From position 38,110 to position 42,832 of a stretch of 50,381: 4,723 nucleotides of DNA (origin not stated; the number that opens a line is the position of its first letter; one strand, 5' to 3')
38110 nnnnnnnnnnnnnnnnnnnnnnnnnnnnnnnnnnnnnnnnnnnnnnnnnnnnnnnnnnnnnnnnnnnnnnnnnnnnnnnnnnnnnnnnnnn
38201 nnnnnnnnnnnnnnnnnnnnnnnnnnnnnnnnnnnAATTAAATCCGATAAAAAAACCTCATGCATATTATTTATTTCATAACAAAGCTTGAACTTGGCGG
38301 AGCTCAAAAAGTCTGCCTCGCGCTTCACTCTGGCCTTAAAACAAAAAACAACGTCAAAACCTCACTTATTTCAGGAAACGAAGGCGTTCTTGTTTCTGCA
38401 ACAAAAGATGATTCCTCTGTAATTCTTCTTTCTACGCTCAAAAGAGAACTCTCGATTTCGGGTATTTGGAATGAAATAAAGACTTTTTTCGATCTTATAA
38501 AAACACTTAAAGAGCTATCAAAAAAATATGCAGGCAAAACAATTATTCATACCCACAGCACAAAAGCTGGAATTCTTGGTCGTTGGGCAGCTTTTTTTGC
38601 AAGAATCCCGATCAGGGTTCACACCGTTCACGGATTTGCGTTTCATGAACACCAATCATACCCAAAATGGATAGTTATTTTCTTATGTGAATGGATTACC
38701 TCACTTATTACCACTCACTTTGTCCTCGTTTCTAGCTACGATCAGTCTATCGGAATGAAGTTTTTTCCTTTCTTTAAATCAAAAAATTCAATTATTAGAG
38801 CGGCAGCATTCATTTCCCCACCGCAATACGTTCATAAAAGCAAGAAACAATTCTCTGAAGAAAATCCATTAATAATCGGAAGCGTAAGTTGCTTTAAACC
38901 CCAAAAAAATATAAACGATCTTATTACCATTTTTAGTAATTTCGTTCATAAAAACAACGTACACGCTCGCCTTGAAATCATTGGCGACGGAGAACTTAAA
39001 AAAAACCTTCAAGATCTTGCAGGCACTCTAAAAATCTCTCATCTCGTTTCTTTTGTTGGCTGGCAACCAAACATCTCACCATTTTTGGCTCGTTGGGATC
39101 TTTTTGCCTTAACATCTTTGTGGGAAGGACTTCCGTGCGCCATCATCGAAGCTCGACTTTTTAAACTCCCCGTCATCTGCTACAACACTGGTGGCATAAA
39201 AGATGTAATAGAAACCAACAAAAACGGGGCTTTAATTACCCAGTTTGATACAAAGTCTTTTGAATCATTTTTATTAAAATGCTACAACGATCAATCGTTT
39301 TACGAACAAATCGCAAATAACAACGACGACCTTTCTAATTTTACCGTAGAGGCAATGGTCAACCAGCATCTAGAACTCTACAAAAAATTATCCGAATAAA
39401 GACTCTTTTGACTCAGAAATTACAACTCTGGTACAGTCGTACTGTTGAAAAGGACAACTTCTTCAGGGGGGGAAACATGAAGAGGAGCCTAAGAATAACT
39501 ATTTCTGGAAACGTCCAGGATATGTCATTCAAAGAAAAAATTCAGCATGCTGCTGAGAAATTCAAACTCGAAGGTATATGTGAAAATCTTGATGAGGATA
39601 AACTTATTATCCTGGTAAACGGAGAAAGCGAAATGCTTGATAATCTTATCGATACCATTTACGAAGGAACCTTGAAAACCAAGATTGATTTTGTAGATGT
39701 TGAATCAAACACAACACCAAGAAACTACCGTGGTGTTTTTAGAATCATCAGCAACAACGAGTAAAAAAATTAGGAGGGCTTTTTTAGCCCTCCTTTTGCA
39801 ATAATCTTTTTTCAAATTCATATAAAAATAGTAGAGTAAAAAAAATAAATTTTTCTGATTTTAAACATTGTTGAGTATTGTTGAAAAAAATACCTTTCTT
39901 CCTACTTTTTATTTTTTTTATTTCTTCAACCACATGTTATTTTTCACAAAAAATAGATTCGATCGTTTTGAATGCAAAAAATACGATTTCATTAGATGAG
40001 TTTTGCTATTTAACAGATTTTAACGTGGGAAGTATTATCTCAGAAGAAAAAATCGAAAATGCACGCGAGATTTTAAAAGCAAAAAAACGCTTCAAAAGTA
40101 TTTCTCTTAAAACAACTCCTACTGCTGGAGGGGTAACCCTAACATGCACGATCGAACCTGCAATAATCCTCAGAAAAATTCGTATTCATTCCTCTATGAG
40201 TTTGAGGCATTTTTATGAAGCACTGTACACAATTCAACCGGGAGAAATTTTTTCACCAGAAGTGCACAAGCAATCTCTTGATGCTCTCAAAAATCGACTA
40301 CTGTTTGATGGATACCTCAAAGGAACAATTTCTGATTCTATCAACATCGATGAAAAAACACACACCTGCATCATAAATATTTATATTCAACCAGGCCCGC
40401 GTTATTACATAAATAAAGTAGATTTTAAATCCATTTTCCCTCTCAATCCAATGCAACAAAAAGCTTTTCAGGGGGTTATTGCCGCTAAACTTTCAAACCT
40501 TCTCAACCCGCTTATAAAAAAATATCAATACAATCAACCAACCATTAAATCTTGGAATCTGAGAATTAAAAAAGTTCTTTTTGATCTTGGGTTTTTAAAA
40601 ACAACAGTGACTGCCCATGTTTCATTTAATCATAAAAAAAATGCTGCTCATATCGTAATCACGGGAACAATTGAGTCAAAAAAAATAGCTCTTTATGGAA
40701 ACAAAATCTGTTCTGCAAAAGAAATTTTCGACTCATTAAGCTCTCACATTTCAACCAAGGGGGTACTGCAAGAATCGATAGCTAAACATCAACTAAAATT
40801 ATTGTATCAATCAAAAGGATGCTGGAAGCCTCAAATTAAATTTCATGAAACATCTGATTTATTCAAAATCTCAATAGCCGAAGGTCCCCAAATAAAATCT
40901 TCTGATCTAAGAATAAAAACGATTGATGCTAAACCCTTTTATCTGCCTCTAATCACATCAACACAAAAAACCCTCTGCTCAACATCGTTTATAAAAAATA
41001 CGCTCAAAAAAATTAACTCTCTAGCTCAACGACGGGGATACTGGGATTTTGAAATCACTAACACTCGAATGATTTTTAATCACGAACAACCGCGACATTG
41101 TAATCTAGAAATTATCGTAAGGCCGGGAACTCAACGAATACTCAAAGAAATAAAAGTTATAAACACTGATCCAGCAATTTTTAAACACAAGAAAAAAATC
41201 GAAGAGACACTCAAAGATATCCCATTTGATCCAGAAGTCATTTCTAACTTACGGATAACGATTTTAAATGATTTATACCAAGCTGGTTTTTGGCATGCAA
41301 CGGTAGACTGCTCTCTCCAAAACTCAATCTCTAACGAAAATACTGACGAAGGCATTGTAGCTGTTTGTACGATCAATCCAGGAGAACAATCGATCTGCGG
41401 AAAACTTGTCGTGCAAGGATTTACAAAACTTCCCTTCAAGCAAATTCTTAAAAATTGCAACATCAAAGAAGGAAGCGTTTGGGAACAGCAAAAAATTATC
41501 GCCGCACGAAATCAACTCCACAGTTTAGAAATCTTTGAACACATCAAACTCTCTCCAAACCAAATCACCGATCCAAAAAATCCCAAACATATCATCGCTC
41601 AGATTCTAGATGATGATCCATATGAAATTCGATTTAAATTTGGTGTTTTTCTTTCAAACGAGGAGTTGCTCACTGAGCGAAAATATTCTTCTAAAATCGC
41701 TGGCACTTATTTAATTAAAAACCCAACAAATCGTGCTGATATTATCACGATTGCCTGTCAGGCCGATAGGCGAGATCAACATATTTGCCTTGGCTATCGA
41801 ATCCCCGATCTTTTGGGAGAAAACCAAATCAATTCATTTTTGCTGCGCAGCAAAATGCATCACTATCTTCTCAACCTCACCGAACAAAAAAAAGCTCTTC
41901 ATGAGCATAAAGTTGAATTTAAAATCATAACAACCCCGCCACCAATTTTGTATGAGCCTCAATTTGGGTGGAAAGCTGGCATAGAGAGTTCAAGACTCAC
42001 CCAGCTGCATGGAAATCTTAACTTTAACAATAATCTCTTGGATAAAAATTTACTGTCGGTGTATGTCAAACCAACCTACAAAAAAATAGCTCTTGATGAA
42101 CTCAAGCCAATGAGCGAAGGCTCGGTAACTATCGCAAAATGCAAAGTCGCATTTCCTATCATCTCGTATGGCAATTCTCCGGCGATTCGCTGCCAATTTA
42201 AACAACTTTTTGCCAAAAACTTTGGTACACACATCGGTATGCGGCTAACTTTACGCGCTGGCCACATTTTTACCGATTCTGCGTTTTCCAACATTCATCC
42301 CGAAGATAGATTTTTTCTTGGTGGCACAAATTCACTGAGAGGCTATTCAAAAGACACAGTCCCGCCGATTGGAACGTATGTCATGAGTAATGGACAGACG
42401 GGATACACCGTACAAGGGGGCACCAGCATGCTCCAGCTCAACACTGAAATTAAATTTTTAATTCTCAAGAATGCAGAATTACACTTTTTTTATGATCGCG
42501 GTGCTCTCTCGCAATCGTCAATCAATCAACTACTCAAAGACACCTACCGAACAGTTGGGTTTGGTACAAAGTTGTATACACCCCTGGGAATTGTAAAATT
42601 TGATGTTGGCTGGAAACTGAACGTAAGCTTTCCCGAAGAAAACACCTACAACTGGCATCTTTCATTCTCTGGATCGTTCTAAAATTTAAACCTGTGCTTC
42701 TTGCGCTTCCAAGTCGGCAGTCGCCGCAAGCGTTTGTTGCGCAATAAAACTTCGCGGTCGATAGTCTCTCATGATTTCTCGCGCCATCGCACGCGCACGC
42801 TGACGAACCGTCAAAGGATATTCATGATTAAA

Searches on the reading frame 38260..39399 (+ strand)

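Call 29: search_protein_families(library=pfam, proteins=[window:38260-39399:+], max_evalue=0.001)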
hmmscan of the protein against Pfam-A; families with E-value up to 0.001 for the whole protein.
window:38260-39399:+ (379 aa): 4 families
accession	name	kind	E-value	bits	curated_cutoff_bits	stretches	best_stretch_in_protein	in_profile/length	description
PF00534.26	Glycos_transf_1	-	8.7e-31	107.2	26.4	1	194-355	6-169/172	Glycosyl transferases group 1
PF13692.12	Glyco_trans_1_4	-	5.1e-24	85.6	27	1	206-344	4-142/142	Glycosyl transferases group 1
PF13439.12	Glyco_transf_4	-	3.2e-06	27.7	28.5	1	13-164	2-147/170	Glycosyltransferase Family 4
PF13579.12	Glyco_trans_4_4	-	2.6e-05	25.1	29.7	1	95-144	74-122/158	Glycosyl transferase 4-like domain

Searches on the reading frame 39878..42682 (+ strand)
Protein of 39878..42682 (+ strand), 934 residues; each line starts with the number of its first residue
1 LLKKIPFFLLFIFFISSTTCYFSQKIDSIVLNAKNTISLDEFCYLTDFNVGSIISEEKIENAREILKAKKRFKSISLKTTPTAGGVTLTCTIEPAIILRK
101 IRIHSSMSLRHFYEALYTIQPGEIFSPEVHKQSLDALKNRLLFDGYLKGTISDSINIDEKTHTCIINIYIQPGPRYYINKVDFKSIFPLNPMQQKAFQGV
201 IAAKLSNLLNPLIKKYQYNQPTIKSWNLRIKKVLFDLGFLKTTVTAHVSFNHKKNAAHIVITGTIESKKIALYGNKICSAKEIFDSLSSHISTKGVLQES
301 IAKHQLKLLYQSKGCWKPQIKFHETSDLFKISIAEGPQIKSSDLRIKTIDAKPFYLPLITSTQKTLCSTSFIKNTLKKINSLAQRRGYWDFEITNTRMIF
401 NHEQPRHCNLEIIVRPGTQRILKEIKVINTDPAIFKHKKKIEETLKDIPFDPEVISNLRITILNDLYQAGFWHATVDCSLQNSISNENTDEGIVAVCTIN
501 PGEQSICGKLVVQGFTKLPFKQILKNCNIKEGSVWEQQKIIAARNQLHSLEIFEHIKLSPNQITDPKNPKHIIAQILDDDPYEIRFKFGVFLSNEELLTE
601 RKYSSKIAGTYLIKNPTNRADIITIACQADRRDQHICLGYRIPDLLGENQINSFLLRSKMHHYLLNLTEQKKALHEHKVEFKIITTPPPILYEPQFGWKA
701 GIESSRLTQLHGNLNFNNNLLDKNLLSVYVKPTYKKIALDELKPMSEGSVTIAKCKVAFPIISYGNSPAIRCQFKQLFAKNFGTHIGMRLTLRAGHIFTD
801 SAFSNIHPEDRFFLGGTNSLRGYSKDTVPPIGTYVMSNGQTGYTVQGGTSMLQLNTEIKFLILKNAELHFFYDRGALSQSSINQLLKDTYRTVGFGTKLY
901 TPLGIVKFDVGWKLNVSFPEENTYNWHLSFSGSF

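Call 29: search_protein_families(library=pfam, proteins=[window:39878-42682:+], max_evalue=0.001)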
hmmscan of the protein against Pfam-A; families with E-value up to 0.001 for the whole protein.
window:39878-42682:+ (934 aa): 2 families
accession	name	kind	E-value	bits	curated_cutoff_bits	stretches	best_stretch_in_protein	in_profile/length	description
PF07244.20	POTRA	-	3e-21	76.3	21.3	1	118-173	24-79/79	Surface antigen variable number repeat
PF01103.29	Omp85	-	5.7e-15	56.1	24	1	763-934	149-325/325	Omp85 superfamily domain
